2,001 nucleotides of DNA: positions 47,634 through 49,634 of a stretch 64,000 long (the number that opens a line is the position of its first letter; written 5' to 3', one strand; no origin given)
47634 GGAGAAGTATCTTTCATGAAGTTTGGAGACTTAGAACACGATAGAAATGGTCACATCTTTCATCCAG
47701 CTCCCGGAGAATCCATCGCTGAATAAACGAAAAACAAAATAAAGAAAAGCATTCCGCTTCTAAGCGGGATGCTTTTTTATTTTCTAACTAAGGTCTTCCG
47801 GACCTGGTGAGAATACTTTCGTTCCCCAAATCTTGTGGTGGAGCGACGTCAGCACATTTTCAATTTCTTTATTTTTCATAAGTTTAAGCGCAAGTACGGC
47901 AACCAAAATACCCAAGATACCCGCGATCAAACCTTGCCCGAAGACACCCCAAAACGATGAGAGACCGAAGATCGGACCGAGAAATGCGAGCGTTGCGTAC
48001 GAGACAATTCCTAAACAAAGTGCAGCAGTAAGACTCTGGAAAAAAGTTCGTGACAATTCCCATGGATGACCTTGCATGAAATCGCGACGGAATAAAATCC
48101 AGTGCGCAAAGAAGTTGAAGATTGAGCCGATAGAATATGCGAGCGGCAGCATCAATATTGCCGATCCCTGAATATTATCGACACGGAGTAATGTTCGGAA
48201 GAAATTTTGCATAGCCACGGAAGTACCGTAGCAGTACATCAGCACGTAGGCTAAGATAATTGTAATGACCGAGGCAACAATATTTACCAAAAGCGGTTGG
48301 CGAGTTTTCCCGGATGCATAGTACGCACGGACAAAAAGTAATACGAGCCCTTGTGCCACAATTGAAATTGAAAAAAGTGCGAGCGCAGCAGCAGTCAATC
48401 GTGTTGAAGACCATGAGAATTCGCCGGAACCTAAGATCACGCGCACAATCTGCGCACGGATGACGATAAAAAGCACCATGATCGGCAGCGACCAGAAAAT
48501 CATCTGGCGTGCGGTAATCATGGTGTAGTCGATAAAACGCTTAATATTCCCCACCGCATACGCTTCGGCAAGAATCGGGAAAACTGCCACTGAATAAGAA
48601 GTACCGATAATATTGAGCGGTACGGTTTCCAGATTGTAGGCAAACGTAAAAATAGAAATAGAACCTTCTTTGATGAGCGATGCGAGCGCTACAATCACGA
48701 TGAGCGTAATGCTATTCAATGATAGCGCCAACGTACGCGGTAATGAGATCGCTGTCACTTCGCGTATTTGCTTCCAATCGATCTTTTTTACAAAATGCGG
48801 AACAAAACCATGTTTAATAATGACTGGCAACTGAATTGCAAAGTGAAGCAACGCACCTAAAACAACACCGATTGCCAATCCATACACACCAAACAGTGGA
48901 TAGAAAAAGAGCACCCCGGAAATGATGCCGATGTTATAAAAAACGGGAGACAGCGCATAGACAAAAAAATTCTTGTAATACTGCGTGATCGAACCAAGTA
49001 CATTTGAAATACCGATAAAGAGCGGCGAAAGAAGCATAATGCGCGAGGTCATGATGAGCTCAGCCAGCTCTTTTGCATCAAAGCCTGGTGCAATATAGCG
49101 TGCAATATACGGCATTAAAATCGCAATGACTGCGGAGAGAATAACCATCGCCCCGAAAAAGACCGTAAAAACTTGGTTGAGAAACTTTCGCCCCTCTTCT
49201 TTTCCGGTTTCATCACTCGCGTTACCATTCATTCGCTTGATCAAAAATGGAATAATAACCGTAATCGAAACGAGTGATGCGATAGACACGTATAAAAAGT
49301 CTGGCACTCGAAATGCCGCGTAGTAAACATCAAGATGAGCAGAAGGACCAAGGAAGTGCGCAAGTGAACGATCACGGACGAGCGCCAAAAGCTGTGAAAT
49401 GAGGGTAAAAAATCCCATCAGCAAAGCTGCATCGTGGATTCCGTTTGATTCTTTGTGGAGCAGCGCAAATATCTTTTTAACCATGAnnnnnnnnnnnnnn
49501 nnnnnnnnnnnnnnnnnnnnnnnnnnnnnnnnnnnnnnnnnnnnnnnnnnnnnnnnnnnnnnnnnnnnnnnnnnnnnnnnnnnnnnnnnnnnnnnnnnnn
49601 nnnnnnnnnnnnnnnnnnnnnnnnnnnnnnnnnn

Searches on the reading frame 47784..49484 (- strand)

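Call 83: search_protein_families(library=ncbifam, proteins=[window:47784-49484:-], max_evalue=1e-10)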
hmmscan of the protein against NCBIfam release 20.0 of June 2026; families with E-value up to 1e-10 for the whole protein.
window:47784-49484:- (566 aa): 1 family
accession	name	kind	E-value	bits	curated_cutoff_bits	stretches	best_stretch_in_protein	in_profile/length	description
TIGR01695.1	murJ_mviN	equivalog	6.1e-67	226.5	235.55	1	20-545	6-505/506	murein biosynthesis integral membrane protein MurJ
